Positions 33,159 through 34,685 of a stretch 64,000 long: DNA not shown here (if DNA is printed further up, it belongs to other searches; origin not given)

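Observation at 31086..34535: Possible new electron-bifurcation module: double ferredoxin-MvhD fusion co-transcribed with NfnAB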

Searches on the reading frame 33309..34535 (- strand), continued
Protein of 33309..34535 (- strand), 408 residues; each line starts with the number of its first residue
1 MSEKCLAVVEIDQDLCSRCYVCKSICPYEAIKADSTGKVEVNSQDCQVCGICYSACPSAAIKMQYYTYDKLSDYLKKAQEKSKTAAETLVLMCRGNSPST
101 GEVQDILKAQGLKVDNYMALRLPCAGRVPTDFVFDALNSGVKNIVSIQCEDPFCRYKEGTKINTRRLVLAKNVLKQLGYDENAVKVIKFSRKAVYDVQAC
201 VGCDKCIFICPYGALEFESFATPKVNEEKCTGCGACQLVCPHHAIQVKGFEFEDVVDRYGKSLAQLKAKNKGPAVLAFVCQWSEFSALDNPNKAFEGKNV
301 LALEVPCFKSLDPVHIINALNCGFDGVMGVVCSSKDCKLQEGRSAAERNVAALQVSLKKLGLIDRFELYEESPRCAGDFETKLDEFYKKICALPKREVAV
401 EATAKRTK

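Call 37: find_encoding_contigs(protein=P0341, flank=10000, max_places=2)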
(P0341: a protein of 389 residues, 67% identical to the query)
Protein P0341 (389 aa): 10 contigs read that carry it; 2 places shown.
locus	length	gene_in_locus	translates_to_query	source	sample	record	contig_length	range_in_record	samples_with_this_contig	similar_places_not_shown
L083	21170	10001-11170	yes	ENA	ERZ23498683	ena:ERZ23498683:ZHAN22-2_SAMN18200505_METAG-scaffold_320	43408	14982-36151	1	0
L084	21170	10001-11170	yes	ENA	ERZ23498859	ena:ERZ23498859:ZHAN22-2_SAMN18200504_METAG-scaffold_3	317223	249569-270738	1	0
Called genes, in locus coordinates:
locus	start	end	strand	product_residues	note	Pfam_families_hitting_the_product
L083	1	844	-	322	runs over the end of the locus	PF00005:ABC_tran, PF13304:AAA_21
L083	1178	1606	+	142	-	PF13452:FAS1_DH_region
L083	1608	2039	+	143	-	PF01575:MaoC_dehydratas, PF13452:FAS1_DH_region (weak)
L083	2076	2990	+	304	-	PF00106:adh_short, PF08659:KR, PF13561:adh_short_C2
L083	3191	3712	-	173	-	PF13302:Acetyltransf_3, PF13420:Acetyltransf_4 (weak), PF13523:Acetyltransf_8 (weak), PF00583:Acetyltransf_1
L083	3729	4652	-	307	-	PF13513:HEAT_EZ (faint), PF01602:Adaptin_N (faint), PF25786:HEAT_GCN1_C (faint), PF01347:TPR_Vitellogenin (faint), PF00514:Arm (faint), PF02985:HEAT (faint), PF13646:HEAT_2, PF13646:HEAT_2, +1 more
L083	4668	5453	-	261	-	PF09754:PAC2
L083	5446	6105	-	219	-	-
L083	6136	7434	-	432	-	PF01523:PmbA_TldD_1st, PF19289:PmbA_TldD_3rd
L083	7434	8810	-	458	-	PF01523:PmbA_TldD_1st, PF19290:PmbA_TldD_2nd, PF19289:PmbA_TldD_3rd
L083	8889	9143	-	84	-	-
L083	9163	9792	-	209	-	PF01726:LexA_DNA_bind, PF00717:Peptidase_S24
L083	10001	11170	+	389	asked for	PF12838:Fer4_7 (weak), PF13237:Fer4_10, PF14697:Fer4_21 (weak), PF13187:Fer4_9 (weak), PF02662:FlpD, PF13237:Fer4_10, PF14697:Fer4_21, PF02662:FlpD, +12 more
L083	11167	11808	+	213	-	PF12225:DUF5981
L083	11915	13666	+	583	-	PF07973:tRNA_SAD, PF00587:tRNA-synt_2b, PF03129:HGTP_anticodon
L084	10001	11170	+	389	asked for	PF12838:Fer4_7 (weak), PF13237:Fer4_10, PF14697:Fer4_21 (weak), PF13187:Fer4_9 (weak), PF02662:FlpD, PF13237:Fer4_10, PF14697:Fer4_21, PF02662:FlpD, +12 more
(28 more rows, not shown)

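Call 39: find_encoding_contigs(protein=P0126, flank=8000, max_places=2)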
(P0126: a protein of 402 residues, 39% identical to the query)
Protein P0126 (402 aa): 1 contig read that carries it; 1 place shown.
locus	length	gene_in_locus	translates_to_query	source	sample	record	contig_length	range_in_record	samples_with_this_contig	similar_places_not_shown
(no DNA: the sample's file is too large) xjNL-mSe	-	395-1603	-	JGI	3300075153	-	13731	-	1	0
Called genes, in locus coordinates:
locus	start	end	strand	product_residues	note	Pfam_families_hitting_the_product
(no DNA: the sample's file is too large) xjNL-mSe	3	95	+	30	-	?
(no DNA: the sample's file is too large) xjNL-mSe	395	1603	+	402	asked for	PF12838:Fer4_7, PF13187:Fer4_9, PF00037:Fer4 (weak), PF02662:FlpD, PF12838:Fer4_7, PF13187:Fer4_9 (weak), PF12837:Fer4_6 (weak), PF02662:FlpD, +9 more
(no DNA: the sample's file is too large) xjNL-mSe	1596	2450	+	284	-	PF10418:DHODB_Fe-S_bind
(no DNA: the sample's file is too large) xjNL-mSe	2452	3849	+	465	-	PF14691:Fer4_20, PF00070:Pyr_redox (faint), PF00890:FAD_binding_2 (weak), PF01262:AlaDh_PNT_C (faint), PF01266:DAO (weak), PF07992:Pyr_redox_2, PF12831:FAD_oxidored (faint), PF13450:NAD_binding_8, +1 more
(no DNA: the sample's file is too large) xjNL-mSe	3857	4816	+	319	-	PF01058:Oxidored_q6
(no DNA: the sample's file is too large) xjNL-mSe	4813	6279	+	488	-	PF27537:HoxH, PF00374:NiFeSe_Hases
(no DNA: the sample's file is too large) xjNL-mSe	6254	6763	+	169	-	PF01750:HycI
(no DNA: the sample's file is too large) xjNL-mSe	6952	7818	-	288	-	PF00582:Usp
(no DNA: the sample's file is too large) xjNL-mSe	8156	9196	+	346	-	PF04909:Amidohydro_2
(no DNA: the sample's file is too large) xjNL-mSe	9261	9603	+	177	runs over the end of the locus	-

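Call 40: find_encoding_contigs(protein=P0133, flank=8000, max_places=2)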
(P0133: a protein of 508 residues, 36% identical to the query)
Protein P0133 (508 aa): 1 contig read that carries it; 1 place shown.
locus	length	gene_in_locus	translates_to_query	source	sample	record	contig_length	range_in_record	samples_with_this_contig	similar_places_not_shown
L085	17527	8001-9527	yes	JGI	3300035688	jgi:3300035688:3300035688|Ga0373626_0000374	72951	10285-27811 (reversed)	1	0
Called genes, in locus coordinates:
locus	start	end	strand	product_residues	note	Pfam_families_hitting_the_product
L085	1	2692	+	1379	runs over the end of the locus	PF03063:Prismane, PF18537:CODH_A_N, PF03598:CdhC, PF19436:ACS_CODH_B_C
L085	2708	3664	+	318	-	PF03599:CdhD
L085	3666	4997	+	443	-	PF04060:FeS, PF03599:CdhD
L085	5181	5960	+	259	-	PF00809:Pterin_bind, PF03599:CdhD (weak)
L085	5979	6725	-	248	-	PF00142:Fer4_NifH (faint), PF01656:CbiA, PF02374:ArsA_ATPase, PF10609:ParA (faint), PF13614:AAA_31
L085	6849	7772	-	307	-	PF02219:MTHFR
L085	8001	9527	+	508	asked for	PF00037:Fer4 (faint), PF14697:Fer4_21 (weak), PF12838:Fer4_7, PF13187:Fer4_9 (weak), PF02662:FlpD (weak), PF13237:Fer4_10, PF13187:Fer4_9 (weak), PF02662:FlpD, +7 more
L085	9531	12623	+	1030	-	PF12831:FAD_oxidored (weak), PF13450:NAD_binding_8 (weak), PF00037:Fer4 (weak), PF12838:Fer4_7 (weak), PF13187:Fer4_9 (weak), PF13237:Fer4_10 (weak), PF07992:Pyr_redox_2, PF13450:NAD_binding_8, +18 more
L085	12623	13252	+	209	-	PF02662:FlpD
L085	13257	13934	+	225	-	PF12225:DUF5981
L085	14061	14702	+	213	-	PF12804:NTP_transf_3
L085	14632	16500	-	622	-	PF00111:Fer2, PF17650:RACo_linker, PF17651:Raco_middle, PF14574:RACo_C_ter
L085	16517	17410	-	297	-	PF00763:THF_DHG_CYH, PF02882:THF_DHG_CYH_C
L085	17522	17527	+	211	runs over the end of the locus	PF12654:DUF3786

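Call 41: find_encoding_contigs(protein=P0129, flank=8000, max_places=2)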
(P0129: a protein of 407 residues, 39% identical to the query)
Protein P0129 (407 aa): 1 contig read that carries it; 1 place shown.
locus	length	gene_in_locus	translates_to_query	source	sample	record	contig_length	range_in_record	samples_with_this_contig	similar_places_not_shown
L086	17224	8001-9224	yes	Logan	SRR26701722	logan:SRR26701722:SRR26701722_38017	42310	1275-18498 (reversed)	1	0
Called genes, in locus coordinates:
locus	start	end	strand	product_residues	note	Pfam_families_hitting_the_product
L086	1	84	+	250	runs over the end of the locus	PF04208:MtrA, PF09472:MtrF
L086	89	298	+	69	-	PF09472:MtrF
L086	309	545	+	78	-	PF04210:MtrG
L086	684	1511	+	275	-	PF02007:MtrH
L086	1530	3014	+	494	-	PF09887:DUF2114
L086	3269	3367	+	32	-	-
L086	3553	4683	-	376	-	PF04055:Radical_SAM, PF19288:CofH_C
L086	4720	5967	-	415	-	PF04055:Radical_SAM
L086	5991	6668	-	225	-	PF01872:RibD_C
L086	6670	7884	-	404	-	PF01979:Amidohydro_1, PF07969:Amidohydro_3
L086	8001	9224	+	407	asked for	PF00037:Fer4 (faint), PF12797:Fer4_2 (faint), PF12837:Fer4_6 (faint), PF02662:FlpD, PF12838:Fer4_7 (weak), PF14697:Fer4_21, PF13237:Fer4_10 (weak), PF02662:FlpD, +4 more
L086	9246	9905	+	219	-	PF12225:DUF5981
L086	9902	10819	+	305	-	PF02219:MTHFR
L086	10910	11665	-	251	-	PF01261:AP_endonuc_2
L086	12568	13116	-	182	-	-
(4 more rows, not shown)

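Call 49: find_encoding_contigs(protein=P0139, flank=8000, max_places=2)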
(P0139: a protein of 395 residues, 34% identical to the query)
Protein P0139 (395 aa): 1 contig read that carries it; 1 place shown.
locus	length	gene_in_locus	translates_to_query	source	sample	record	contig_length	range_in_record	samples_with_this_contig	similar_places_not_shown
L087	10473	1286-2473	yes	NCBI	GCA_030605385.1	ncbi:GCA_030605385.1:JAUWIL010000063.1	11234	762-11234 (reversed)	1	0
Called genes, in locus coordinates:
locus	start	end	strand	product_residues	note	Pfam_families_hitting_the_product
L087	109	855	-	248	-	PF01557:FAA_hydrolase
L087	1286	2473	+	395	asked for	PF13237:Fer4_10, PF14697:Fer4_21 (weak), PF12838:Fer4_7 (weak), PF02662:FlpD, PF14697:Fer4_21, PF12838:Fer4_7, PF13237:Fer4_10, PF02662:FlpD, +14 more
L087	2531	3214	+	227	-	PF12225:DUF5981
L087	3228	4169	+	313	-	PF02219:MTHFR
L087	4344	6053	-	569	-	PF00501:AMP-binding, PF13193:AMP-binding_C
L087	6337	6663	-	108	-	-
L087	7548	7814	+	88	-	PF00736:EF1_GNE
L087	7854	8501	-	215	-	PF06745:ATPase (weak), PF23442:DUF7125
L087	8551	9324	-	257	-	PF06745:ATPase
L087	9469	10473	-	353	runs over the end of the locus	PF21088:MS_channel_1st (weak), PF00924:MS_channel_2nd, PF21082:MS_channel_3rd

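Call 50: find_encoding_contigs(protein=P0136, flank=8000, max_places=2)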
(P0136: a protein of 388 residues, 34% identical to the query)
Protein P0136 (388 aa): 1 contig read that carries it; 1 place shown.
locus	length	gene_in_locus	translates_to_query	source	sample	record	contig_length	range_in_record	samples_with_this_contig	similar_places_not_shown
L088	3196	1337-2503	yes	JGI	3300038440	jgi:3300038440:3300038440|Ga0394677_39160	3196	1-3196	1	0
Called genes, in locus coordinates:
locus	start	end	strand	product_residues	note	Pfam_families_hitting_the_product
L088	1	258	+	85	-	?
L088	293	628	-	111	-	-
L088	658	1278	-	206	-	PF12654:DUF3786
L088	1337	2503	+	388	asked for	PF00037:Fer4 (weak), PF13237:Fer4_10 (weak), PF14697:Fer4_21 (weak), PF12838:Fer4_7, PF02662:FlpD, PF13237:Fer4_10, PF14697:Fer4_21, PF02662:FlpD, +11 more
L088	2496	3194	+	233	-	?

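Call 51: find_encoding_contigs(protein=P0135, flank=8000, max_places=2)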
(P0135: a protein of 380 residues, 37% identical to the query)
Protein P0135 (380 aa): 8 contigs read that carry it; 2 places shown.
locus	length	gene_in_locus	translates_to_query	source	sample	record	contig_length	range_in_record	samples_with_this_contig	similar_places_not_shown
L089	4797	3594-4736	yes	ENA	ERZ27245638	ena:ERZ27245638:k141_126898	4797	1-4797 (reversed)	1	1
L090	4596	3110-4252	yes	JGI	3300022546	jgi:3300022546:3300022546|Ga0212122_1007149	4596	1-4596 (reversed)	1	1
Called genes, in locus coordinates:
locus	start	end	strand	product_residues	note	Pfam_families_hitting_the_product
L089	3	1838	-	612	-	?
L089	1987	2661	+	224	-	PF12225:DUF5981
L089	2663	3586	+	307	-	PF02219:MTHFR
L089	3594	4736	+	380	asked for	PF13237:Fer4_10, PF14697:Fer4_21, PF12838:Fer4_7, PF02662:FlpD, PF00037:Fer4, PF13237:Fer4_10, PF14697:Fer4_21, PF12838:Fer4_7, +17 more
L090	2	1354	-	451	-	?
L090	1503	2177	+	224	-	PF12225:DUF5981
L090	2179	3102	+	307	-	PF02219:MTHFR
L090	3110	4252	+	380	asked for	PF13237:Fer4_10, PF14697:Fer4_21, PF12838:Fer4_7, PF02662:FlpD, PF00037:Fer4, PF13237:Fer4_10, PF14697:Fer4_21, PF12838:Fer4_7, +17 more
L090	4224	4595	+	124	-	?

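Call 62: predict_structure(alignment_id=A3)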
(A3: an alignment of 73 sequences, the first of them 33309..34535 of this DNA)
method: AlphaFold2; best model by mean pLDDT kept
length: 408 residues; sequences in the alignment: 73
mean_pLDDT: 78.3   pTM: 0.75
mean pLDDT of the five models: 78.3, 77.1, 69.2, 63.4, 59.6
residues with pLDDT >= 90: 63; 70-90: 258; 50-70: 70; < 50: 17
segments of 3 or more residues with pLDDT < 50: 1-5, 288-291, 401-408
pLDDT, mean of each block of 10 residues (from residue 1): 57 91 87 89 81 88 82 86 79 66 80 85 81 90 87 71 87 90 86 78 76 72 73 68 73 66 72 82 54 71 71 78 87 77 77 89 91 72 90 77 44
secondary structure, 60 per line:
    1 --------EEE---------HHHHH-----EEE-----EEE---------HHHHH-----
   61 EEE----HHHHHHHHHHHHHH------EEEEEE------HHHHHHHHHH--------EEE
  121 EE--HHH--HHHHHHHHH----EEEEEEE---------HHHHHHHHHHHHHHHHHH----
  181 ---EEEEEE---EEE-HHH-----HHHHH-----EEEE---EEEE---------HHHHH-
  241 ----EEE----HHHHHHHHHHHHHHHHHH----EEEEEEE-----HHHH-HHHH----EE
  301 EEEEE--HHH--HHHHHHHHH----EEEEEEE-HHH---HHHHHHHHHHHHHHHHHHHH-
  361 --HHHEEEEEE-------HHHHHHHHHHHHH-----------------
elements in order: E9-11 H21-25 E31-33 E39-41 H51-55 E61-63 H68-81 E88-93 H100-109 E118-122 H130-138 E143-149 H159-176 E184-189 E193-195 H205-209 E215-218 E222-225 H235-239 E245-247 H252-269 E274-280 H286-289 H291-294 E299-305 H313-321 E326-332 H340-359 E366-371 H379-391
